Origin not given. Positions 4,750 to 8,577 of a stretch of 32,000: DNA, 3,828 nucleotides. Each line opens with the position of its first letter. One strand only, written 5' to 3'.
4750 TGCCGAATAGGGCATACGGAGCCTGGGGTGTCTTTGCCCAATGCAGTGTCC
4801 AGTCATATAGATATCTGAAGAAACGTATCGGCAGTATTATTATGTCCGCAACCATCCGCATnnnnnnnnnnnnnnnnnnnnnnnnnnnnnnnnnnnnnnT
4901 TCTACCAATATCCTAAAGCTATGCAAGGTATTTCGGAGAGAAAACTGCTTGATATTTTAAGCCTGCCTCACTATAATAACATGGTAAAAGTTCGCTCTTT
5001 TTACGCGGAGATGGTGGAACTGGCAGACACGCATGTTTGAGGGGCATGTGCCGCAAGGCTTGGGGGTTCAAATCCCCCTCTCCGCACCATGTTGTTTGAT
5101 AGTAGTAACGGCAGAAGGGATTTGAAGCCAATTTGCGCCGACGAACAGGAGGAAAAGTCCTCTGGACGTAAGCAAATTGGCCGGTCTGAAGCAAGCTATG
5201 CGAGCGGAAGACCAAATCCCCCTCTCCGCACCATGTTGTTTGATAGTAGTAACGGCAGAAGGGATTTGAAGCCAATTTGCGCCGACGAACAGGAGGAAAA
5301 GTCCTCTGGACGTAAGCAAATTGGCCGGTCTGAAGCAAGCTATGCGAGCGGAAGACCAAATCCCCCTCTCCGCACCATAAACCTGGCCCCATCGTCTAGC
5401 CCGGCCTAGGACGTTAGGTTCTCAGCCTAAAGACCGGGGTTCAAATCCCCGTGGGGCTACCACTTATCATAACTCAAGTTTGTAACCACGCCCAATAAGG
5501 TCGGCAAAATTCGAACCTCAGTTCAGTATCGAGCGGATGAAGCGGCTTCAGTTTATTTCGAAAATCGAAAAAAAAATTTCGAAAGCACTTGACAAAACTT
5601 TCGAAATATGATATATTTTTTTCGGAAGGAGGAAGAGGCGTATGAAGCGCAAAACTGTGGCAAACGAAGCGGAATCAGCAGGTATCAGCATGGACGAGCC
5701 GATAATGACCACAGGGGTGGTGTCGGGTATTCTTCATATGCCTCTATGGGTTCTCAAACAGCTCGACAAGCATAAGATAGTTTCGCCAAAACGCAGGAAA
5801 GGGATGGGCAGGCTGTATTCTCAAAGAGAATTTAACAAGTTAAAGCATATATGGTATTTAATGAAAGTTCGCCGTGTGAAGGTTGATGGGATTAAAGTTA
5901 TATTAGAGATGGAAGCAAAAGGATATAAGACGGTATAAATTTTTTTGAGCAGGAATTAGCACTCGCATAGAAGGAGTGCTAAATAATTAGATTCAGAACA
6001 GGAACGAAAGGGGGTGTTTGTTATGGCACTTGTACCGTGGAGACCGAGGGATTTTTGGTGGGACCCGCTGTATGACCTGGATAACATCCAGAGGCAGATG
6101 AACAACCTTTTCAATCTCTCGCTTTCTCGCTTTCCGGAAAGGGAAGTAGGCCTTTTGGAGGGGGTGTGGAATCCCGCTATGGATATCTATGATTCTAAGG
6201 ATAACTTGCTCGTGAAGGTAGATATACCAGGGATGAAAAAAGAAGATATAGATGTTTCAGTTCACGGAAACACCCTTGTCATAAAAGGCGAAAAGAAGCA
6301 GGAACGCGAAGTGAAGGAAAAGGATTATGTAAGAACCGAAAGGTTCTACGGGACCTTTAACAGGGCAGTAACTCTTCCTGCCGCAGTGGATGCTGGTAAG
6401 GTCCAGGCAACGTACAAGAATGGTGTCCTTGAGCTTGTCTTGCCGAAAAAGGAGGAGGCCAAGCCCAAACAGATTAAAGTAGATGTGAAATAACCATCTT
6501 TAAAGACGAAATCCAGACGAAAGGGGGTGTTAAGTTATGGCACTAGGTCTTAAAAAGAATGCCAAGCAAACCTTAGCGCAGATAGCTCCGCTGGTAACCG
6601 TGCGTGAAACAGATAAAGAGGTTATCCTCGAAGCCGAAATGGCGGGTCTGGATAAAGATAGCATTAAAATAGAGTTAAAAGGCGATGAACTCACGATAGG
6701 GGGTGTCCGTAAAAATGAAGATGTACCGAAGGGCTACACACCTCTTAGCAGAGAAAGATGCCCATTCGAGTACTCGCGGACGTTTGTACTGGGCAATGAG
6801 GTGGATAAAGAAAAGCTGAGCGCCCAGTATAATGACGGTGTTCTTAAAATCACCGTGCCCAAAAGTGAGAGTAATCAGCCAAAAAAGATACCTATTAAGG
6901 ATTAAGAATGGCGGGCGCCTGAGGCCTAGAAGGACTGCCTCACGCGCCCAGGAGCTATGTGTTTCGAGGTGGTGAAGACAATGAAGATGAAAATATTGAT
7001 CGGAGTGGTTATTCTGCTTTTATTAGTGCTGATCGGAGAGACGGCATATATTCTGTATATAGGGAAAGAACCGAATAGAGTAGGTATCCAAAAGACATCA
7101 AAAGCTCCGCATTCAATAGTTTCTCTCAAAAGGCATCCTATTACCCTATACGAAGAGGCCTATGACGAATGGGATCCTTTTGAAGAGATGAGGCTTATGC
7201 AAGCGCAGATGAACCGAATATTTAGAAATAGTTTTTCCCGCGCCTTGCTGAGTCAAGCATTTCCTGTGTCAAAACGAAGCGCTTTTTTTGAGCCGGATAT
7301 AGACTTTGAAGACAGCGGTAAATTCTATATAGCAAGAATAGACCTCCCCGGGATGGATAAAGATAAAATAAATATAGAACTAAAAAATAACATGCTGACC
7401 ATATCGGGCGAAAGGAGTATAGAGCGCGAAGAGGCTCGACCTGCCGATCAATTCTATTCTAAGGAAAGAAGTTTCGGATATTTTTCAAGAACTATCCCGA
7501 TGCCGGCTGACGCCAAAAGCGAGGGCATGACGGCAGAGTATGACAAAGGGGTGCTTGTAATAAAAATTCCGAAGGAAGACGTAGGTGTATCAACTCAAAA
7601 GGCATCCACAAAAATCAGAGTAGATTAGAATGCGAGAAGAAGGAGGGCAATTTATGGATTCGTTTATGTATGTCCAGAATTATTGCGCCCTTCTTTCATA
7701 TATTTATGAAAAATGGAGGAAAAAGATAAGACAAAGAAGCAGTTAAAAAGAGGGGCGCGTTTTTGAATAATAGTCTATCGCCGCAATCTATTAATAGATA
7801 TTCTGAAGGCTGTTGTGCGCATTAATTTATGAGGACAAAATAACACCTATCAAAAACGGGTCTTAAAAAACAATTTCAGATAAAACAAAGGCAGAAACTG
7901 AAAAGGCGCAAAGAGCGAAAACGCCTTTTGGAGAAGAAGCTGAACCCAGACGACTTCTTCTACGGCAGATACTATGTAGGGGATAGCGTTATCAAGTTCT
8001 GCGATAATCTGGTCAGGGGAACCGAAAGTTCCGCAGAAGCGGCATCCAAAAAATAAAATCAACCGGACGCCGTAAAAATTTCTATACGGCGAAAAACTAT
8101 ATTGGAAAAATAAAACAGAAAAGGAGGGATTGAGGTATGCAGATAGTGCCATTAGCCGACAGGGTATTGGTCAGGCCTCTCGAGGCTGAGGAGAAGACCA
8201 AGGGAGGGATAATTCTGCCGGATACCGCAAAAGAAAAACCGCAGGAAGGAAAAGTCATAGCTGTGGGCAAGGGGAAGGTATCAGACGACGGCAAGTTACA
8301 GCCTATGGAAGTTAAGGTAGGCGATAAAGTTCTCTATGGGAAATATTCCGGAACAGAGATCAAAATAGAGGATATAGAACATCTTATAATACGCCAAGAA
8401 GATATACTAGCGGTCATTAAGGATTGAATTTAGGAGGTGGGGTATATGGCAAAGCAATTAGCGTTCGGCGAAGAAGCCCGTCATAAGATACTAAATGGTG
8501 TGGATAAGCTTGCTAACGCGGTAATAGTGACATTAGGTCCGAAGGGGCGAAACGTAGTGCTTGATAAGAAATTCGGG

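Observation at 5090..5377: Two identical 144-nt units between tRNA-Leu and tRNA-Glu, each regenerating the last 21 nt of tRNA-Leu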

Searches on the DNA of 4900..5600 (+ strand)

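Call 5: search_rna_families(source=window, start=4900, end=5600, threshold=evalue, max_evalue=10, show_alignments=3)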
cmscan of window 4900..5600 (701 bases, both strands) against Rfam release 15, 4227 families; matches with E-value up to 10: 12.
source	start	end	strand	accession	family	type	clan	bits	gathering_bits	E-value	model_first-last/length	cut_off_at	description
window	5385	5459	+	RF00005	tRNA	Gene; tRNA;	CL00001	55.9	29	2.6e-11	1-71/71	no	tRNA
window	5005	5086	+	RF00005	tRNA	Gene; tRNA;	CL00001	49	29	2e-09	1-71/71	no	tRNA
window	5424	5458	+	RF01684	mascRNA-menRNA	Gene;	-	21.5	42.5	0.091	1-56/56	no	MALAT1-associated small cytoplasmic RNA/MEN beta RNA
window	5556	5596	+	RF01363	CRISPR-DR50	Gene; CRISPR;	-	20.5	47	2.1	1-46/46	no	CRISPR RNA direct repeat element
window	5053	5087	-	RF04354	Plastid-ycf2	Cis-reg;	-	19.2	65.7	0.35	1-75/75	no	Plastid-ycf2 5UTR RNA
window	5052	5137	+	RF03901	mir-BART18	Gene; miRNA;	-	16.2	98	5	1-83/83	no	mir-BART18 microRNA precursor family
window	5062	5078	-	RF04351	Plastid-psbl-rps4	Cis-reg;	-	15.6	68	2.6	9-25/53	no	Plastid-psbl-rps4 3UTR RNA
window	5007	5083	+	RF01684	mascRNA-menRNA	Gene;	-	15.3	42.5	3.9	1-56/56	no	MALAT1-associated small cytoplasmic RNA/MEN beta RNA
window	5033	5087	+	RF00940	mir-327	Gene; miRNA;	-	15.3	76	4.6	1-62/62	no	mir-327 microRNA precursor family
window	5331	5423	-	RF01383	GRIK4_3p_UTR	Gene;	-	13.9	38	7.5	1-94/94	no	GRIK4 3 prime UTR element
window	5438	5477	-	RF01177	snR67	Gene; snRNA; snoRNA; CD-box;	CL00053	13.1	55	5.8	1-83/83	no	Small nucleolar RNA snR67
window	5432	5532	+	RF04321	tmRNA_permuted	Gene;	-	10.5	47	9.4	33-105/213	no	permuted transfer-messenger RNA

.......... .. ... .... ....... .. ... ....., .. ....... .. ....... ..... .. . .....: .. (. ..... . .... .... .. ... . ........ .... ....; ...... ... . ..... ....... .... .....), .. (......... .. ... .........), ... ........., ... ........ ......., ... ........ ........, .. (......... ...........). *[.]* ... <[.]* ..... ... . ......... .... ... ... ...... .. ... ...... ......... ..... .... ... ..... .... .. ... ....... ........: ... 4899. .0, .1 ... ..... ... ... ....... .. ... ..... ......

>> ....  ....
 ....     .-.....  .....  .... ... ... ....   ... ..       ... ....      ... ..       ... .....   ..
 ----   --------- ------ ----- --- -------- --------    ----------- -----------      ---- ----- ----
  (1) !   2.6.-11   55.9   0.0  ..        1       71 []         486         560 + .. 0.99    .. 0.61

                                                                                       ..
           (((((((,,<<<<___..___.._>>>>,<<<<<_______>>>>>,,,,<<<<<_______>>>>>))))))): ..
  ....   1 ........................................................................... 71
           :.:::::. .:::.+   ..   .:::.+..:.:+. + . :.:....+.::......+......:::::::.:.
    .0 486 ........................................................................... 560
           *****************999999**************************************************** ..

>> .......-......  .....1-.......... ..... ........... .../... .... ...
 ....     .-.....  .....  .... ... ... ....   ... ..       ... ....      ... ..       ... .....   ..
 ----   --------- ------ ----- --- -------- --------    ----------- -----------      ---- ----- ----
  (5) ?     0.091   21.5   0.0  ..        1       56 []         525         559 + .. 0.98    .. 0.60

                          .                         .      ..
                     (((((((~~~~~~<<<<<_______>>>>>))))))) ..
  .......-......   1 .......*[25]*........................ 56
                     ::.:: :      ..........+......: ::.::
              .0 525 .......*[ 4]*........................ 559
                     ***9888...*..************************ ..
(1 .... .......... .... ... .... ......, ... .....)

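Call 11: search_dna_similar(query=window:5090-5233:+, collection=phages, mode=distant, max_evalue=0.01)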
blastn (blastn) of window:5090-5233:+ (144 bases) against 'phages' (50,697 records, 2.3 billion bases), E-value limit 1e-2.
No match.

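Call 12: search_dna_similar(query=window:5090-5233:+, collection=plasmids, mode=distant, max_evalue=0.01)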
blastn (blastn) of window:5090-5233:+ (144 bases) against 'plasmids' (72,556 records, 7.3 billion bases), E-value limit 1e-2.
No match.

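Call 78: build_rna_model(alignment_id=A3, structure=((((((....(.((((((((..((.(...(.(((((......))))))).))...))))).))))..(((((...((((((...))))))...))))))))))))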
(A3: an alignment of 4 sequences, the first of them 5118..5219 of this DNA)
Model R1 built from alignment A3 (4 sequences, 104 columns); structure: as given.
model positions 102; base pairs 35; branch points 1; effective number of sequences 0.69; information 0.591 bits per position. Calibrated on 0.2 Mb of random sequence (short: E-values are rough).
structure used (alignment columns):
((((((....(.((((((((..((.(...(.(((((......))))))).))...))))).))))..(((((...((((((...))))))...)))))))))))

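Call 79: search_with_rna_model(model_id=R1, sources=[window, L023, L029, L032, L034, L035, L040, L149, L150, L151, L152, L153, L154, L155, L156, L003, L007, L011, L015, L022, L026, L027, L028], max_evalue=10, show_alignments=0)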
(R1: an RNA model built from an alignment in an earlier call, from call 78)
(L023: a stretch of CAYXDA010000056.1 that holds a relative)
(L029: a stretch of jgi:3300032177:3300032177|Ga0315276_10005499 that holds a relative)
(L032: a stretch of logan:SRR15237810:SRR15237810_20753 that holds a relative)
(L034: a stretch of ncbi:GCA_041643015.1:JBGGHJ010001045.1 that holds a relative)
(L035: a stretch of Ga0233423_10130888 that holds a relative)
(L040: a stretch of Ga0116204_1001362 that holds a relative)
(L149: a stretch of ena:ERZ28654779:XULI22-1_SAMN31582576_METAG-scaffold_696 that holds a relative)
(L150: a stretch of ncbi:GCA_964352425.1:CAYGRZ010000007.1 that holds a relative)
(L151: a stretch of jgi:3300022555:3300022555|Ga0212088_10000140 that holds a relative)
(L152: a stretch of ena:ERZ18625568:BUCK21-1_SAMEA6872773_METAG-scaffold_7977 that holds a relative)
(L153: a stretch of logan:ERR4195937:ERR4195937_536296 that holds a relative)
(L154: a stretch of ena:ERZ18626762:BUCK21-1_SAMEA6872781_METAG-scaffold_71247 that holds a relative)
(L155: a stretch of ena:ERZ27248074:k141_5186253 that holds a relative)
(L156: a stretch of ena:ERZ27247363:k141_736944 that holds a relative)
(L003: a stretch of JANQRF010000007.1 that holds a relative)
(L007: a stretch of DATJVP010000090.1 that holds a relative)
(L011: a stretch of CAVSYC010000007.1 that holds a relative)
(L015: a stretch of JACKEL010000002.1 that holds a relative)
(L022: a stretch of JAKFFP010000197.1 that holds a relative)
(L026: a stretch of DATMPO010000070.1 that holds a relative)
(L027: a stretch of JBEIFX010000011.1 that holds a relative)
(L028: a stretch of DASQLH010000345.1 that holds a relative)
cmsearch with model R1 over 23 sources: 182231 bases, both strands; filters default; matches with E-value up to 10: 9.
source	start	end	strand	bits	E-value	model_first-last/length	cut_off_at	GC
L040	1300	1401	+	120.1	3.1e-40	1-102/102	no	0.61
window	5118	5219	+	115.4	1.6e-38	1-102/102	no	0.52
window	5262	5363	+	115.4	1.6e-38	1-102/102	no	0.52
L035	956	1059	-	112.1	2.6e-37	1-102/102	no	0.49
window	4075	4178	+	109.1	3e-36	1-102/102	no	0.5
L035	906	996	+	18.1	0.0028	1-102/102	no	0.49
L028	3689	3732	-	12.3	0.36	15-59/102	no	0.52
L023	1945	1996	+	11.6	0.65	14-60/102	no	0.65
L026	3078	3127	+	8.6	7.9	15-59/102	no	0.56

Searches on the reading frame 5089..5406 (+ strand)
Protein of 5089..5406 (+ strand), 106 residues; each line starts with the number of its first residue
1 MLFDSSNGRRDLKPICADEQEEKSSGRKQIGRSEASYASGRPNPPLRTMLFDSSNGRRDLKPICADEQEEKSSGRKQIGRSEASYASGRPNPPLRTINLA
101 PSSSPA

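Call 89: search_protein_representatives(protein=window:5089-5406:+)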
Query: 106 residues. Proteins with E-value up to 0.001 (for the whole library): 2; up to 1e-10: 0; up to 1e-30: 0. The best 2 are listed.
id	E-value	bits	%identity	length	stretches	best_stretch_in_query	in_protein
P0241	3.5e-07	47.0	86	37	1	58-85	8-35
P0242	3.1e-06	44.0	59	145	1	9-62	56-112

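Call 91: list_cluster_members(proteins=[P0241, P0242])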
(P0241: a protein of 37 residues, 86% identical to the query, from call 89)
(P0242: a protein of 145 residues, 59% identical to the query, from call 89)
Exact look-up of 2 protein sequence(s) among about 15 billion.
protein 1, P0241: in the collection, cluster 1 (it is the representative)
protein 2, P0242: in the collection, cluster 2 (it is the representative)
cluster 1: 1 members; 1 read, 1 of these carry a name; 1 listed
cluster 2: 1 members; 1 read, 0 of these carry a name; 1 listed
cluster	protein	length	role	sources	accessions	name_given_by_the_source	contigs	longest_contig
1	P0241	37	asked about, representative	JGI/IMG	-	hypothetical protein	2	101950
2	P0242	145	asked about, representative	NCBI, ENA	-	-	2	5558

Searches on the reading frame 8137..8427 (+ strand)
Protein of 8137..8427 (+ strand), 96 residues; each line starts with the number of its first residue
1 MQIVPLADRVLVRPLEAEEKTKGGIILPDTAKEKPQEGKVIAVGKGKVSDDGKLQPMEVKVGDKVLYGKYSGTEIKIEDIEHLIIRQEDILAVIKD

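Call 13: search_protein_families(library=pfam, proteins=[window:8137-8427:+])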
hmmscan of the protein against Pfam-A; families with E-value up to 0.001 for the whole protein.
window:8137-8427:+ (96 aa): 1 family
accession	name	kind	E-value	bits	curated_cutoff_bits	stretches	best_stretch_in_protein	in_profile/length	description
PF00166.26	Cpn10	-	3.5e-37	126.7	21.1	1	3-94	2-93/93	Chaperonin 10 Kd subunit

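Call 22: find_encoding_contigs(protein=window:8137-8427:+, flank=5000, max_places=10)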
Protein window:8137-8427:+ (96 aa): 1 contig read that carries it; 1 place shown.
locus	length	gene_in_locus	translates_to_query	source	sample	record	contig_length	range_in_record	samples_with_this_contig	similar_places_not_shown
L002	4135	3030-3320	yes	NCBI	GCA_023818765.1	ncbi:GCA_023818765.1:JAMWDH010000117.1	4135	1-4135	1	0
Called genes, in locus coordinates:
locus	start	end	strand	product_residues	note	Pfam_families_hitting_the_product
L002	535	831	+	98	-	PF13411:MerR_1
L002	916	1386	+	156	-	PF00011:HSP20, PF27746:Small_heat_shock_put (weak), PF17886:ArsA_HSP20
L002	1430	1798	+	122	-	PF00011:HSP20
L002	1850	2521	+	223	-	PF00011:HSP20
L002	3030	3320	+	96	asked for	PF00166:Cpn10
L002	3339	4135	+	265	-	PF00118:Cpn60_TCP1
